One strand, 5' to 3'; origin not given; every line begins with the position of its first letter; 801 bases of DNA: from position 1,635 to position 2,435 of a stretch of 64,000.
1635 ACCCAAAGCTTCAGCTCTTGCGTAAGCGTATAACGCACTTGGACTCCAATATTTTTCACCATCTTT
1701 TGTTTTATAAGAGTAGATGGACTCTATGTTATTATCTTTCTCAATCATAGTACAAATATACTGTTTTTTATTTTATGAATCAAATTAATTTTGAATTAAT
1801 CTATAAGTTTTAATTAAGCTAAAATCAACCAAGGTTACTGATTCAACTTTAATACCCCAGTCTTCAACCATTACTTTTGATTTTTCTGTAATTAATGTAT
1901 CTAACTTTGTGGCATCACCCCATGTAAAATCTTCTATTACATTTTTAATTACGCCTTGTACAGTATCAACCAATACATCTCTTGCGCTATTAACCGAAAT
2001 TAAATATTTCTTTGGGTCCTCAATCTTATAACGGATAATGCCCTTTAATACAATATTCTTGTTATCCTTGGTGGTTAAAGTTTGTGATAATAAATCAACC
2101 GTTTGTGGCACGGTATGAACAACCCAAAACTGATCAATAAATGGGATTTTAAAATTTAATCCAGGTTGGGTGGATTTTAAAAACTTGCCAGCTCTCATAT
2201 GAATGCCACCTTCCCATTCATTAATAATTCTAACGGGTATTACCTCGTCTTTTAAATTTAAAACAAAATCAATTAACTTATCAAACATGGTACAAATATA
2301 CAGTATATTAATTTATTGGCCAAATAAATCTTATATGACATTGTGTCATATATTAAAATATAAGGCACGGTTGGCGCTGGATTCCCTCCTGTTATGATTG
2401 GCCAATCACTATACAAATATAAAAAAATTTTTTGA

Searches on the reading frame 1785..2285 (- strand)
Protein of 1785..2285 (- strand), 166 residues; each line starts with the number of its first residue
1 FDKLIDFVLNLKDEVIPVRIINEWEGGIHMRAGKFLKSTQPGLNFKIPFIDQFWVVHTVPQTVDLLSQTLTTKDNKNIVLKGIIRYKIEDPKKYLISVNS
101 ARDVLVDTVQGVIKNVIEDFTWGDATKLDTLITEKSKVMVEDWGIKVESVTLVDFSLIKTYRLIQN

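Call 33: search_protein_families(library=pfam, proteins=[window:1785-2285:-], max_evalue=0.001)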
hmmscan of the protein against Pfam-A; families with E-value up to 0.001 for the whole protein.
window:1785-2285:- (166 aa): 1 family
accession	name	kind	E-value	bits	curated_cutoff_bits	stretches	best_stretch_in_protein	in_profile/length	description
PF01145.31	Band_7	-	8.2e-21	75.3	23.6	1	20-161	2-151/176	SPFH domain / Band 7 family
